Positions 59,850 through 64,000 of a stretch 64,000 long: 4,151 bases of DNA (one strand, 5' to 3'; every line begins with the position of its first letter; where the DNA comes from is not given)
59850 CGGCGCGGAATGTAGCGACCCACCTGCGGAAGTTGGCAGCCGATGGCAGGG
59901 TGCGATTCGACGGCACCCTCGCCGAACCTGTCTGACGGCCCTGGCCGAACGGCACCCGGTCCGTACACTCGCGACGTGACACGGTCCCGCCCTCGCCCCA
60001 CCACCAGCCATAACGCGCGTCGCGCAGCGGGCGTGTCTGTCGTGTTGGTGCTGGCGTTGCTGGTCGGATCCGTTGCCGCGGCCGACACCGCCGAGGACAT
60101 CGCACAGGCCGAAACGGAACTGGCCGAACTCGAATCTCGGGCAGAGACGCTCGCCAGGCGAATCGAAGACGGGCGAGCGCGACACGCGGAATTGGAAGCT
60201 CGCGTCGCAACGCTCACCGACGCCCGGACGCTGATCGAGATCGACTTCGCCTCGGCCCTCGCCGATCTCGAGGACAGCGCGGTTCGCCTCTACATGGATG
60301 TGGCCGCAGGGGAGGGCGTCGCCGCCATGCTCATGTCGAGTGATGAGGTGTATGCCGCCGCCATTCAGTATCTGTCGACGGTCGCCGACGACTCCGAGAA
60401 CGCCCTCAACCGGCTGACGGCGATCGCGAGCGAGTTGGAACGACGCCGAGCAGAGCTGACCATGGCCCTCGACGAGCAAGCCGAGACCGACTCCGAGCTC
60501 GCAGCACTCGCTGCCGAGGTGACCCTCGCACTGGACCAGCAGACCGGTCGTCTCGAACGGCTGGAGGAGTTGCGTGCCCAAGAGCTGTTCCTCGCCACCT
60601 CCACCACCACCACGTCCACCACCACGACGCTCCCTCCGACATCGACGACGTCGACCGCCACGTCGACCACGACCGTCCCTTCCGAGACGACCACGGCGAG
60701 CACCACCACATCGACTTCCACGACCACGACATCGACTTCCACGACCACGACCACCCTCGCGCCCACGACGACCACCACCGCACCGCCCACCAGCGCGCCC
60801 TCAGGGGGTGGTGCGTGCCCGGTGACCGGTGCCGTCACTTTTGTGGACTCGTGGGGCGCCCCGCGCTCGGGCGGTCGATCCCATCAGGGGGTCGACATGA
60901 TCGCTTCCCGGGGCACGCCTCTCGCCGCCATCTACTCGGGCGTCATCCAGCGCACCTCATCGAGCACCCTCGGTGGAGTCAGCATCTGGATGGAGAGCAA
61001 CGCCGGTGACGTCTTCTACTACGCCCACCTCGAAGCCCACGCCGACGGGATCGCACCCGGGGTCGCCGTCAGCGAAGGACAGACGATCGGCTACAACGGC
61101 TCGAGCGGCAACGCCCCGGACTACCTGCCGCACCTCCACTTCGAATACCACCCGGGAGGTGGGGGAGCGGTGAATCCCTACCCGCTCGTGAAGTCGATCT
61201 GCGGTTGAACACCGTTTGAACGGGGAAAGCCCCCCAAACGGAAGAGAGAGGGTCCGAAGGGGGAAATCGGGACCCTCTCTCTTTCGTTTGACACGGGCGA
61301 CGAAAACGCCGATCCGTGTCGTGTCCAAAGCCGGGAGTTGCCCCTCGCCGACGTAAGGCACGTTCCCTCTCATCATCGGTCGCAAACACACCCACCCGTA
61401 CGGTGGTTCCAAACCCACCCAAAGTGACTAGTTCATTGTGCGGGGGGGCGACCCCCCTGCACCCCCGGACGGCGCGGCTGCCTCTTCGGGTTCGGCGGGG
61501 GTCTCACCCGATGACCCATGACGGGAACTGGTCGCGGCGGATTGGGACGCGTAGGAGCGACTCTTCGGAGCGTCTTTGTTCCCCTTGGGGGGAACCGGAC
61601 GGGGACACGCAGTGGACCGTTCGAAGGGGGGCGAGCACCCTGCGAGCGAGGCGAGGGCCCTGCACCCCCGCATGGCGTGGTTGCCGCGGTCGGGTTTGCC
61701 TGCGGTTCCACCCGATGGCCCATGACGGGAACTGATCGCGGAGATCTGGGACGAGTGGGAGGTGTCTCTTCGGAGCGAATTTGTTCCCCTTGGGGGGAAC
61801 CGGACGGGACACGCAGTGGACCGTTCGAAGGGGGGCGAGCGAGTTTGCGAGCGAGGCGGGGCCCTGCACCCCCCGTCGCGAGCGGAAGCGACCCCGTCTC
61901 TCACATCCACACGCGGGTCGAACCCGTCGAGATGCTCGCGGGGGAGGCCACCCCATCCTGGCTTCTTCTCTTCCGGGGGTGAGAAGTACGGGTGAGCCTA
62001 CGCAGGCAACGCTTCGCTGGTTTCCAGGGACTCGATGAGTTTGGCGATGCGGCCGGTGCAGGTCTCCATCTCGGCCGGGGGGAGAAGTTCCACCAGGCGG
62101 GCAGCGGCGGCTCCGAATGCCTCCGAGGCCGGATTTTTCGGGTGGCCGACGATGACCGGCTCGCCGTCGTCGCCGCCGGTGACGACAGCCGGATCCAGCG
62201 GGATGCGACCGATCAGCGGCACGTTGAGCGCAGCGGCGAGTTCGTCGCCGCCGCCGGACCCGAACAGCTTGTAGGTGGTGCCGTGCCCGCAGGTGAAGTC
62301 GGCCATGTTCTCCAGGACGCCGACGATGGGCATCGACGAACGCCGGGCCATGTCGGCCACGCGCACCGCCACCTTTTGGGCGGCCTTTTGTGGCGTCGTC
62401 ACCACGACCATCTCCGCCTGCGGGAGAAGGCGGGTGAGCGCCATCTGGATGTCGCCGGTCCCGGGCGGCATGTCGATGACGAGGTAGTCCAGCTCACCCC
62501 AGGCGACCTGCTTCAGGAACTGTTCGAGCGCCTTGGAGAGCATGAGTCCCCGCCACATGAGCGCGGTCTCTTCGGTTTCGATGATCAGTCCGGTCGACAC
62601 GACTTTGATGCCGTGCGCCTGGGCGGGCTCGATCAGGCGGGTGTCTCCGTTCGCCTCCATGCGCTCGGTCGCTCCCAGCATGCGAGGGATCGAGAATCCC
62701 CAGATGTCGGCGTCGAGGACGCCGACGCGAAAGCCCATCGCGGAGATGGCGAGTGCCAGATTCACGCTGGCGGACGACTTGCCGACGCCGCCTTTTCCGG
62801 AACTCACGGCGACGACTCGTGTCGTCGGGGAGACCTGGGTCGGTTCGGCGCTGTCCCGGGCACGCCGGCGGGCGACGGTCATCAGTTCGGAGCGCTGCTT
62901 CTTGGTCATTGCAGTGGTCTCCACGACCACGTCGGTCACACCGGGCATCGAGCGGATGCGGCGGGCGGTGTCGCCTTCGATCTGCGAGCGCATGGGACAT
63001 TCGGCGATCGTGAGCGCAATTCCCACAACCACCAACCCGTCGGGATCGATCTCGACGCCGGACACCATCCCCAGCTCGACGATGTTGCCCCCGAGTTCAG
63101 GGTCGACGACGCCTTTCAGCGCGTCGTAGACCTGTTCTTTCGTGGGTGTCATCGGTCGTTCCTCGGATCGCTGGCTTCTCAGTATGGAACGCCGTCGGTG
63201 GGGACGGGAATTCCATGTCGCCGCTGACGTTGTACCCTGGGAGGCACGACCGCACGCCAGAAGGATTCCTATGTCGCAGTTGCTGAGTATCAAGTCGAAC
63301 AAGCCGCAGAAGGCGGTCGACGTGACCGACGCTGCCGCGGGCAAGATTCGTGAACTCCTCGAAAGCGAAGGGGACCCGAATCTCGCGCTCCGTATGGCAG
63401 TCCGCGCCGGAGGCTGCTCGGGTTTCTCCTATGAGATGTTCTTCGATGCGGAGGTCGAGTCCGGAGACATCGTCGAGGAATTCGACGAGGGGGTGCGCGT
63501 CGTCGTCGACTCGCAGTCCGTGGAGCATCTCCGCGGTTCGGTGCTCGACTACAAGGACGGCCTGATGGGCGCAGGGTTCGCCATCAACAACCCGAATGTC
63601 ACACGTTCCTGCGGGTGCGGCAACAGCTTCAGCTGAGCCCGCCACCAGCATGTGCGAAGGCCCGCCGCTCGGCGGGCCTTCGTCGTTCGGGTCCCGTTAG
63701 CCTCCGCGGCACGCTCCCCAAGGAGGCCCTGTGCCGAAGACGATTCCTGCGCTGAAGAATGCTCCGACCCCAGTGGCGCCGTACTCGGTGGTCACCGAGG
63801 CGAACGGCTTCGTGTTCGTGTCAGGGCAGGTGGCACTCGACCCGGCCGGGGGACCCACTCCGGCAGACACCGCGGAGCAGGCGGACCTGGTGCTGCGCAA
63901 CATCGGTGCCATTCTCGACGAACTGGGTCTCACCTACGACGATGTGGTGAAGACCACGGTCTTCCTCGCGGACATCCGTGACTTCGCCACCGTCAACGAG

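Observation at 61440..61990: About 204-bp tandem repeat (2.1 copies) with alternating conserved and variable blocks and perfect hairpins, between convergent genes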

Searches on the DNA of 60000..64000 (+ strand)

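Call 4: search_rna_families(source=window, start=60000, end=64000, threshold=evalue, max_evalue=10, show_alignments=5)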
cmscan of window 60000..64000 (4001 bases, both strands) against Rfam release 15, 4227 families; matches with E-value up to 10: 7.
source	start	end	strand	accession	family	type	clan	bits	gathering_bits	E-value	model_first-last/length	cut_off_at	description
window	62227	62298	-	RF02884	BcKCsr7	Gene; sRNA;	-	20.7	59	0.46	1-157/157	no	Burkholderia sRNA 7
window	62395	62442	-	RF01920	mir-764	Gene; miRNA;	-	18.1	82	5.2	14-72/85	no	mir-764 microRNA precursor family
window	62269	62424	-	RF02047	Sphinx_2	Gene; lncRNA;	-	16.3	34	8.4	1-158/158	no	Sphinx conserved region 2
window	61575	61638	+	RF01762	whalefall-1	Gene; sRNA;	-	16.2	37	1.4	1-56/56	no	Whalefall-1 RNA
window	63656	63760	-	RF00195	RsmY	Gene; sRNA;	CL00106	15.9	57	1.1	1-121/121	no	RsmY RNA family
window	63479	63535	-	RF01127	sR42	Gene; snRNA; snoRNA; CD-box;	-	14.8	38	3.5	1-63/63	no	Small nucleolar RNA sR42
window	61229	61295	-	RF02172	RFPL3-AS1_2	Gene; lncRNA;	-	14.5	40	2.2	1-71/71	no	RFPL3 antisense RNA 1 conserved region 2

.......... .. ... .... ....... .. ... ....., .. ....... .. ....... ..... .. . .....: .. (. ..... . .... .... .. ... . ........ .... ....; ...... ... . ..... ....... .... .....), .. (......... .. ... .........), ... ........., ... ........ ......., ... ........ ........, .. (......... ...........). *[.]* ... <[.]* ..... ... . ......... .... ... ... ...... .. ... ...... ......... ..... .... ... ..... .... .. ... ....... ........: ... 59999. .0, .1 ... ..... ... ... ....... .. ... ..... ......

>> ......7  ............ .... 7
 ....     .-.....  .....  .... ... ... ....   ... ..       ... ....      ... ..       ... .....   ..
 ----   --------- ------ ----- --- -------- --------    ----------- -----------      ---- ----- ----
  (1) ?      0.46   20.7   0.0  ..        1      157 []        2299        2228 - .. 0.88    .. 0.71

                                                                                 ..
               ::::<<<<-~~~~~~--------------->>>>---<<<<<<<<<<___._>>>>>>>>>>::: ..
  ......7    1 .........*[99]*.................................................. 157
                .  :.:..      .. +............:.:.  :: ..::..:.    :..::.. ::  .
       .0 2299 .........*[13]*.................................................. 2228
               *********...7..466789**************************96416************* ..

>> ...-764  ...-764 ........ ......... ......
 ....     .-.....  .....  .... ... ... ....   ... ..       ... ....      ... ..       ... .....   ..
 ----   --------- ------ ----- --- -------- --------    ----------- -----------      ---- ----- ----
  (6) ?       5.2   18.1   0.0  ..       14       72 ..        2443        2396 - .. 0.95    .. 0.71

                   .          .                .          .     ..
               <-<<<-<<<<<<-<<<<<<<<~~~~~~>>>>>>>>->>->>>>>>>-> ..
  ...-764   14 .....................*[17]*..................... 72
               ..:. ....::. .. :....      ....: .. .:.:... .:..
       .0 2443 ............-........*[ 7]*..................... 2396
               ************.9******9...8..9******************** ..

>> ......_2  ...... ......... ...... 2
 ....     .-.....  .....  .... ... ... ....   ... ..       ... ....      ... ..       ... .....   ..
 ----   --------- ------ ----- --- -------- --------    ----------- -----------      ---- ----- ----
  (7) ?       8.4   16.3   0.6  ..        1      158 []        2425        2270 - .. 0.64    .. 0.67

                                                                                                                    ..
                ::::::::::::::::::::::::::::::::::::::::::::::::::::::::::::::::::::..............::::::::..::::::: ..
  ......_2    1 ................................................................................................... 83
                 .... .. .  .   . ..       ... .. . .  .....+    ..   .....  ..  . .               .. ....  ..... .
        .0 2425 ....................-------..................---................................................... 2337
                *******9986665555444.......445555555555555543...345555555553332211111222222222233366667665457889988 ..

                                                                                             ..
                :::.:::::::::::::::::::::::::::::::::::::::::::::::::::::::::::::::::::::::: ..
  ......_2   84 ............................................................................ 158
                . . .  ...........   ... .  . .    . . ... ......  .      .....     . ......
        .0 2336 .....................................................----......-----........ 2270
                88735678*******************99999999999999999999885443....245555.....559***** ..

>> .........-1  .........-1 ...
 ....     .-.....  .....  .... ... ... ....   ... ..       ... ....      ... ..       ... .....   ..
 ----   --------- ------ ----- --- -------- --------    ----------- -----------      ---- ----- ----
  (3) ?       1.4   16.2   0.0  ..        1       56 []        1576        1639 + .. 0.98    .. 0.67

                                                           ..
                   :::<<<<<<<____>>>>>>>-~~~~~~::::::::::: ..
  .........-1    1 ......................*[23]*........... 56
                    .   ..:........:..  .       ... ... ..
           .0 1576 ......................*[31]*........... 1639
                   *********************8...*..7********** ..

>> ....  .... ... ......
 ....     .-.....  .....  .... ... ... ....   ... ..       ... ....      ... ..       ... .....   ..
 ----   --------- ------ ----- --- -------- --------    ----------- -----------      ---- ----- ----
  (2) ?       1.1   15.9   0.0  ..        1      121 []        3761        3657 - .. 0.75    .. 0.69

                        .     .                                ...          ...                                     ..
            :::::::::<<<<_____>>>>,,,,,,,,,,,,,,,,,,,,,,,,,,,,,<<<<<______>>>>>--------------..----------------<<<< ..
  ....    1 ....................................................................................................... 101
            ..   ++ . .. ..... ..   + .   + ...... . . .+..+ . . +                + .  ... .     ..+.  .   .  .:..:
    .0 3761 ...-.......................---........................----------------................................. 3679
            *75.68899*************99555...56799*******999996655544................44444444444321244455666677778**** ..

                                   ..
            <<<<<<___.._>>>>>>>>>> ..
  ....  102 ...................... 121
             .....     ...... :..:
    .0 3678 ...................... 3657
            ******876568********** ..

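Call 45: search_dna_similar(query=window:61430-61875:+, collection=plasmids, mode=distant, max_evalue=0.01)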
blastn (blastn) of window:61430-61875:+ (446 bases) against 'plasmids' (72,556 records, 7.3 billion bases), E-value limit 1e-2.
No match.

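Call 46: search_dna_similar(query=window:61430-61875:+, collection=phages, mode=distant, max_evalue=0.01)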
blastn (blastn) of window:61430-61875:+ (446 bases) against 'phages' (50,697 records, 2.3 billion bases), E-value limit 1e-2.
No match.

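Call 54: search_rna_families(source=L036, start=5150, end=5500, threshold=evalue, max_evalue=10, show_alignments=2)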
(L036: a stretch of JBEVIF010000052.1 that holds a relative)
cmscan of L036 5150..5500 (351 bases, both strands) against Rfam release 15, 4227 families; matches with E-value up to 10: 7.
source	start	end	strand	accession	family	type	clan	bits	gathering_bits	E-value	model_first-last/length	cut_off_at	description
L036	5165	5205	+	RF01370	CRISPR-DR57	Gene; CRISPR;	-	16.7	39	0.52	1-37/37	no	CRISPR RNA direct repeat element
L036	5333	5360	+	RF00523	Prion_pknot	Cis-reg;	-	15.1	39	2.5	1-40/40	no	Prion pseudoknot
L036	5363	5495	+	RF01527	CrfA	Gene; sRNA;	-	14.9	38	2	1-136/136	no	Caulobacter sRNA CrfA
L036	5363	5388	-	RF03318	mir-2208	Gene; miRNA;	-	14.5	70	4.1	1-61/61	no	mir-2208 microRNA precursor family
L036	5302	5398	+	RF02502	Atu_C8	Gene; sRNA;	-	13.4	50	8.7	1-122/122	no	Rhizobiales sRNA Atu_C8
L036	5165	5265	-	RF02169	PVT1_6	Gene; lncRNA;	-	12.9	45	5.7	1-113/113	no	Pvt1 oncogene conserved region 6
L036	5381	5500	+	RF02272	Vax2os1_3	Gene; lncRNA;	-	10.1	50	6.6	1-135/199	3'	Vax2os1 conserved region 3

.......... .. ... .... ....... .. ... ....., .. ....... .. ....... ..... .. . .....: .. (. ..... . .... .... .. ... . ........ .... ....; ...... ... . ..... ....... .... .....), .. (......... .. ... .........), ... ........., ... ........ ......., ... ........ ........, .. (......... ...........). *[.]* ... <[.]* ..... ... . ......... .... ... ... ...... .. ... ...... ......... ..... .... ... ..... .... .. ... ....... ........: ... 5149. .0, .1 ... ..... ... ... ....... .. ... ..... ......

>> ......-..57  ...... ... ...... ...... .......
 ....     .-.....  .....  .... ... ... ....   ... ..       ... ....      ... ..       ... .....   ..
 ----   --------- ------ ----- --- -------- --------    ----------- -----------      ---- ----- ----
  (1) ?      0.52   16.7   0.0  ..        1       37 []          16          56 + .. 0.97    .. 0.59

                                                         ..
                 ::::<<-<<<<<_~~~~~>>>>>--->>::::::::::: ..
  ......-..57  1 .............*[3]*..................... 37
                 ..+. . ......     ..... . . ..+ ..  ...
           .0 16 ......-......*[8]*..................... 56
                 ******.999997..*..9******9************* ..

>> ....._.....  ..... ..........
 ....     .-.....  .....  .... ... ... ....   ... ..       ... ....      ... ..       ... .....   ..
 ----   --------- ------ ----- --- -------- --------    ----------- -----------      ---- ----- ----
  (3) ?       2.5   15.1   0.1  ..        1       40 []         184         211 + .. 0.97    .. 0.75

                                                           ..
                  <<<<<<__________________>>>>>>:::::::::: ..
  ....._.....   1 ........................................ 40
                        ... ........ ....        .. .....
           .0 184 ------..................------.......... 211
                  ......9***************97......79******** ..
